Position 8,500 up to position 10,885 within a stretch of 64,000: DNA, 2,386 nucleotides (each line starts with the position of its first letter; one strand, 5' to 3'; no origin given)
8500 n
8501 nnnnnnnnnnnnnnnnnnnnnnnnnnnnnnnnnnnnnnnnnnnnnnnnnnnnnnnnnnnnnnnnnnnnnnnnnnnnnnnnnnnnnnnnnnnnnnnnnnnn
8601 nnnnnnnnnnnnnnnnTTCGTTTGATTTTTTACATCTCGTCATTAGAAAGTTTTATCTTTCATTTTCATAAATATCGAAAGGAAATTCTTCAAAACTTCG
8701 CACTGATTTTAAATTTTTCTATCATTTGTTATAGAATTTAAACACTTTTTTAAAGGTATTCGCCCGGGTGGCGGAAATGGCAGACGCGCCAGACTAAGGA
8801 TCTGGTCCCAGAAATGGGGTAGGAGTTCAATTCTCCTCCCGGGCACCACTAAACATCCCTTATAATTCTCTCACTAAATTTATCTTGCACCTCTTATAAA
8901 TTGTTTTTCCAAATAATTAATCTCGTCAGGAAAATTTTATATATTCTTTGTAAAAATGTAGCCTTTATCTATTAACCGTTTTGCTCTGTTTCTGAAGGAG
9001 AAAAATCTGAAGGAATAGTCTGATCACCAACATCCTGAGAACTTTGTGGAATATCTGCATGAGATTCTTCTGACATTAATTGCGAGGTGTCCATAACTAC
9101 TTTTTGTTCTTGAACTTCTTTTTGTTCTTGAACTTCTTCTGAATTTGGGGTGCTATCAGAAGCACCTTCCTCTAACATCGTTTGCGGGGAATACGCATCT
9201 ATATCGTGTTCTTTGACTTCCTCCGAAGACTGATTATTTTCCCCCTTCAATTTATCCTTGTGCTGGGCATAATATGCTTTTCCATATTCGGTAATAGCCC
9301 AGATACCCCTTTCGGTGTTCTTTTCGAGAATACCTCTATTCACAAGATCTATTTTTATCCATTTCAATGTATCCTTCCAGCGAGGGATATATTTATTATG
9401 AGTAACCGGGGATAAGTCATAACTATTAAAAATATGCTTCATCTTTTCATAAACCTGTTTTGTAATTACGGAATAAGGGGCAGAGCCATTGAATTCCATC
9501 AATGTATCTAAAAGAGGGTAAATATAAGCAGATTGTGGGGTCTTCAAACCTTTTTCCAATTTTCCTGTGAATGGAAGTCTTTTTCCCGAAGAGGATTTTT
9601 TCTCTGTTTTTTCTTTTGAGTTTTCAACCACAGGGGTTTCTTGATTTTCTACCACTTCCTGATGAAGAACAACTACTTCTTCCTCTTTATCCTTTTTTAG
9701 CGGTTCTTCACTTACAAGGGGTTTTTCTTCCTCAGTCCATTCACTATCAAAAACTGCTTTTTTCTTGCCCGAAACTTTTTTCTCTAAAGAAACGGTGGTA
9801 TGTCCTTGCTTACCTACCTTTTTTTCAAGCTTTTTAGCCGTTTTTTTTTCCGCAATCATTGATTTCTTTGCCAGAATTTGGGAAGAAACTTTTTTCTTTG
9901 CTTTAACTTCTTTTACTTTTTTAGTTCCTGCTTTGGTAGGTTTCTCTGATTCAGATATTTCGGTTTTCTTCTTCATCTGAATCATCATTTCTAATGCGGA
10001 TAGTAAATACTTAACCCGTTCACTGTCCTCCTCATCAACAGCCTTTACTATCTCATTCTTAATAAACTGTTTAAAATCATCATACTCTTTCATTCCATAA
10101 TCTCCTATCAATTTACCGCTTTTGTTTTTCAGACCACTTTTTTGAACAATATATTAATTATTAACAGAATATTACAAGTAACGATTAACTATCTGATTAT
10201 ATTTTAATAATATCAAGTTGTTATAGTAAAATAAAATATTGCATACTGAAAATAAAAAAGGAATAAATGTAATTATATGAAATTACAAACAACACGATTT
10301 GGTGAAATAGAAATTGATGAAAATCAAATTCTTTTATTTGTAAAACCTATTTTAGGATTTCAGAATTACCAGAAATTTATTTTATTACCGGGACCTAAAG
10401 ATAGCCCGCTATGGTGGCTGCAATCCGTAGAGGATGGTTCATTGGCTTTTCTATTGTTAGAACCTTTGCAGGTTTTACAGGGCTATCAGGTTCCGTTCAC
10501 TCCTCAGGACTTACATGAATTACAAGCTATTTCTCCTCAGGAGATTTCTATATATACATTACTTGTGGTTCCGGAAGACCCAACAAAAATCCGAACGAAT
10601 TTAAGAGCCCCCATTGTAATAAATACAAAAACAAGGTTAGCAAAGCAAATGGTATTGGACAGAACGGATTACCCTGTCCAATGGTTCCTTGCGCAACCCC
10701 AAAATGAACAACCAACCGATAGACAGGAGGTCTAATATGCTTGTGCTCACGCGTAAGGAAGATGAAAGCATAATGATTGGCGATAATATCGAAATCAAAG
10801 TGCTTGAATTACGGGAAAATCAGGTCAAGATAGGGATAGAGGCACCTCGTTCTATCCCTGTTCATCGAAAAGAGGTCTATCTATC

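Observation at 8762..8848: tRNA-Leu with anticodon AAG: an A34 tRNA other than Arg(ACG)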

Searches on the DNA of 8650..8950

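Call 6: search_rna_families(source=window, start=8650, end=8950, threshold=evalue, max_evalue=10, show_alignments=3)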
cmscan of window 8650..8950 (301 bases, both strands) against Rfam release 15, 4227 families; matches with E-value up to 10: 7.
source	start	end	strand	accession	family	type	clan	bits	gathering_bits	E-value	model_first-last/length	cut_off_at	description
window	8762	8845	+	RF00005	tRNA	Gene; tRNA;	CL00001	52.6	29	9.1e-11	1-71/71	no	tRNA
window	8815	8943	-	RF02194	HPnc0260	Gene; antisense;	-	21.3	59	8.8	1-156/156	no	Bacterial antisense RNA HPnc0260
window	8651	8716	-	RF01987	ZEB2_AS1_4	Gene; lncRNA;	-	19.9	50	6.8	1-78/78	no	ZEB2 antisense RNA 1 conserved region 4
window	8660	8786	+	RF02393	sau-59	Gene; sRNA;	-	19.4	80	2.5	1-128/128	no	Staphylococcus sRNA sau-59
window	8698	8731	-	RF00150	SNORD42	Gene; snRNA; snoRNA; CD-box;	-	16.1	39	6.8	1-68/68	no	Small nucleolar RNA SNORD42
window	8812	8902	+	RF00306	snoZ178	Gene; snRNA; snoRNA; CD-box;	-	15.5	100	0.97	1-152/152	no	Small nucleolar RNA Z178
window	8675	8735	+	RF01209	snR76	Gene; snRNA; snoRNA; CD-box;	CL00071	12.9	55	7.7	1-101/101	no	Small nucleolar RNA snR76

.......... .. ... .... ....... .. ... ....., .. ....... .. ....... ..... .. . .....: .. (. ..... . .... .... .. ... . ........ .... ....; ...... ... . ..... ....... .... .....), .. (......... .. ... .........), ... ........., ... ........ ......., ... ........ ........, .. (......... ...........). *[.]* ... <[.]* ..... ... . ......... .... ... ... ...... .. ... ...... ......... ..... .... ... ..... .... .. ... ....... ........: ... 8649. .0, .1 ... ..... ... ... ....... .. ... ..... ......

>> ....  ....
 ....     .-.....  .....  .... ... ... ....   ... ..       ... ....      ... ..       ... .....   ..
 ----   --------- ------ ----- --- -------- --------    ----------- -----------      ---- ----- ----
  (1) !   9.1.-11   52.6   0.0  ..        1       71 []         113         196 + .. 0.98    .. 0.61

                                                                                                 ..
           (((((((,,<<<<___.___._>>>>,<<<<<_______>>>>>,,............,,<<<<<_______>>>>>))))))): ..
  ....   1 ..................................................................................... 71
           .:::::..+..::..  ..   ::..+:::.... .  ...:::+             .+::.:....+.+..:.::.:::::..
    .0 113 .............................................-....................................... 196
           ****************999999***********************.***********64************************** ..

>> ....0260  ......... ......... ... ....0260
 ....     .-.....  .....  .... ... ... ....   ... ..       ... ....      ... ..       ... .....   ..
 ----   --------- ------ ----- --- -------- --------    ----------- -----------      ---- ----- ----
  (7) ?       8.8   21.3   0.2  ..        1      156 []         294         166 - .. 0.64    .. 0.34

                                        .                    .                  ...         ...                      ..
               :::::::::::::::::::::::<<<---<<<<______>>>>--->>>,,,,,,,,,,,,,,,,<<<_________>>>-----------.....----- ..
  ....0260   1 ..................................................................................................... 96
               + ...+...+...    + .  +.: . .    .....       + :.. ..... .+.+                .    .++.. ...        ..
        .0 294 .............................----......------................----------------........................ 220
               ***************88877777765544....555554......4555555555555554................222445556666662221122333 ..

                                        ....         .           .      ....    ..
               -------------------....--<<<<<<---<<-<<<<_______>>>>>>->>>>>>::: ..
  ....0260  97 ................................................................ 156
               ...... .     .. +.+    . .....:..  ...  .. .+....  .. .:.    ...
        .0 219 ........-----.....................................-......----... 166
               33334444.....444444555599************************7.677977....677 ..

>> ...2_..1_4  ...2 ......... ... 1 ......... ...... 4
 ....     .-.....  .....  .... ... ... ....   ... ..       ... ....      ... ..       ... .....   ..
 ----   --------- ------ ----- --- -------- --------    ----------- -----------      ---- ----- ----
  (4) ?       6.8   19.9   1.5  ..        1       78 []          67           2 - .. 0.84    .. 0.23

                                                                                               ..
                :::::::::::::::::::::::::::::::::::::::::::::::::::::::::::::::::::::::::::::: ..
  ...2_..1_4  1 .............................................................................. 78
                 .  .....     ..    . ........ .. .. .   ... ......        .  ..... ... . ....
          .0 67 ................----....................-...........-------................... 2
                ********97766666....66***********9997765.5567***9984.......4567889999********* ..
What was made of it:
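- Checked: The Rfam tRNA model RF00005 scores 52.6 bits (gathering score 29, E=9e-11) when the region is scanned alone (call 6).
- Tried and rejected: I treated this as a filter loss after the local scan gave 52.6 bits (call 6).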

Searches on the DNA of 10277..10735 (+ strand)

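Call 64: search_rna_families(sources=[L170, L171, L167, L129], threshold=gathering)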
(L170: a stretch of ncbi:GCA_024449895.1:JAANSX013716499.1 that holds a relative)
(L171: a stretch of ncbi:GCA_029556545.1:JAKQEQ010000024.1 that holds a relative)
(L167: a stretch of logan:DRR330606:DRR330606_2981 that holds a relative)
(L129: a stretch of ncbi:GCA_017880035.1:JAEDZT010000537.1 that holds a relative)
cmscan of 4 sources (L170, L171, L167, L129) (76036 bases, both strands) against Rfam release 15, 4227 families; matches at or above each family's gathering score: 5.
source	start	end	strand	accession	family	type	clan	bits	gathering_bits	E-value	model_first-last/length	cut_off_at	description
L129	5391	5462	-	RF00005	tRNA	Gene; tRNA;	CL00001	65.8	29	5.5e-12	1-71/71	no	tRNA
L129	5298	5382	-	RF00005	tRNA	Gene; tRNA;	CL00001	60.2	29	1.9e-10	1-71/71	no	tRNA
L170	2779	2824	+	RF01687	Acido-Lenti-1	Gene; sRNA;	-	52.6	37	6.1e-09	1-46/46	no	Acido-Lenti-1 RNA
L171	20156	20238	+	RF00005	tRNA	Gene; tRNA;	CL00001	50.5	29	8.5e-08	1-71/71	no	tRNA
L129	11052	11135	+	RF00005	tRNA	Gene; tRNA;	CL00001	50.5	29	8.7e-08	1-71/71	no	tRNA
